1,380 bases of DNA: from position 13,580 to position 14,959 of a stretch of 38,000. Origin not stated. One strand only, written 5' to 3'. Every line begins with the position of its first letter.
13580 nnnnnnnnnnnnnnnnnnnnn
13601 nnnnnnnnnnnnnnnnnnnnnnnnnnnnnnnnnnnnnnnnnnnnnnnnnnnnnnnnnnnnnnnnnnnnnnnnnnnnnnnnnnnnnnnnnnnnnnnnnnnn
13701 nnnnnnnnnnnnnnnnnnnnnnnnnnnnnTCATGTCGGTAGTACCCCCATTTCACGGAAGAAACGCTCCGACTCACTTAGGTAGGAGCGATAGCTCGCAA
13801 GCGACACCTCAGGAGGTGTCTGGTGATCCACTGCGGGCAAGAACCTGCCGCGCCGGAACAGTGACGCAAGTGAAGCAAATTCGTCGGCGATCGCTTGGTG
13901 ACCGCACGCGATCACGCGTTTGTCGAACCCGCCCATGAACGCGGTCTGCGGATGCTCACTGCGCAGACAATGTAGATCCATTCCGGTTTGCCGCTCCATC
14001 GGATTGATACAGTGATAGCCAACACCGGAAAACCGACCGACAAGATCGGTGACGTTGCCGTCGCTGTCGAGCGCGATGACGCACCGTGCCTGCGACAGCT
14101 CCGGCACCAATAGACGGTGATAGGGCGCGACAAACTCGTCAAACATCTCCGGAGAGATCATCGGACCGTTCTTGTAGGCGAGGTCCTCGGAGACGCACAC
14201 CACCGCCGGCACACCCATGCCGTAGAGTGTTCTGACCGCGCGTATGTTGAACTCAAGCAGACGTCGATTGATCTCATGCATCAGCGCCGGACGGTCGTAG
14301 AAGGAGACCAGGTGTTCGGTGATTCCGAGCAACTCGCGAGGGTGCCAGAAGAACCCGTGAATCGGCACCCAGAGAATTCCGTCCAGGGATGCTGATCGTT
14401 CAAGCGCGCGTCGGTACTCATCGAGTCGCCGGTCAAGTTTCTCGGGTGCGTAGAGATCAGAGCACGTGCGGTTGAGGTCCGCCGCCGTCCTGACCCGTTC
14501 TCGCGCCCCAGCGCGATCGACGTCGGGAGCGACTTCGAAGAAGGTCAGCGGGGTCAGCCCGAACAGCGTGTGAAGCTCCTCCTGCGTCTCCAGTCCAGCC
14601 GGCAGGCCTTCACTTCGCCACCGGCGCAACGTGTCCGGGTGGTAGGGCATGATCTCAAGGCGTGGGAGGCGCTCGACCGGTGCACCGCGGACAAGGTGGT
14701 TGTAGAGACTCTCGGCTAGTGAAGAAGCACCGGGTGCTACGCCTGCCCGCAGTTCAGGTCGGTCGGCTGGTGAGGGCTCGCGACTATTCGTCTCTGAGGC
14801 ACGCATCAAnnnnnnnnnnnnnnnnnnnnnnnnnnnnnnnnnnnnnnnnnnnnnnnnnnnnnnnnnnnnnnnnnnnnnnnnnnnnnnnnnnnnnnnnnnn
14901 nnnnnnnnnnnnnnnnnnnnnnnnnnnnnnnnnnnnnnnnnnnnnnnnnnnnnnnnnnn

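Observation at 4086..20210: About 16 kb carbohydrate/GRE block bracketed by direct repeats, with codon usage unlike its flanks: candidate genomic island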

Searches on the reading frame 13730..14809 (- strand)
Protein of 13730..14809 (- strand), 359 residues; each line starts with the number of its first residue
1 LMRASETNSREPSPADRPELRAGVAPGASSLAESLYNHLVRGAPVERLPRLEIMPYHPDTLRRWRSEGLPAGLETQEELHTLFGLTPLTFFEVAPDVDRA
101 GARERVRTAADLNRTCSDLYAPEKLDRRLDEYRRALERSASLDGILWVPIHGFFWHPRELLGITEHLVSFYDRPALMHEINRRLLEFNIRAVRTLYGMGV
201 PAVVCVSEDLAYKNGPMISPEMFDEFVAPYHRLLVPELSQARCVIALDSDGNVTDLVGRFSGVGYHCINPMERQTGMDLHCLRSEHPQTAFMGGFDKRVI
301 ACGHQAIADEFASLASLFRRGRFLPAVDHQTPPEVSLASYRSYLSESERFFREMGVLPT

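Call 6: search_protein_families(library=pfam, proteins=[window:13730-14809:-])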
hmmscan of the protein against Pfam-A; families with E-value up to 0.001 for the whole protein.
window:13730-14809:- (359 aa): 1 family
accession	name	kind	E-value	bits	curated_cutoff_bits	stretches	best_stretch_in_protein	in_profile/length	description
PF01208.23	URO-D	-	3.4e-10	39.9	23.9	1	167-340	166-336/346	Uroporphyrinogen decarboxylase (URO-D)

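Call 63: search_solved_structures(query=window:13730-14809:-, max_evalue=0.001)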
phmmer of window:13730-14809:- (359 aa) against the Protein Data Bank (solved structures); distinct sequences matched with E-value up to 0.001: 0.
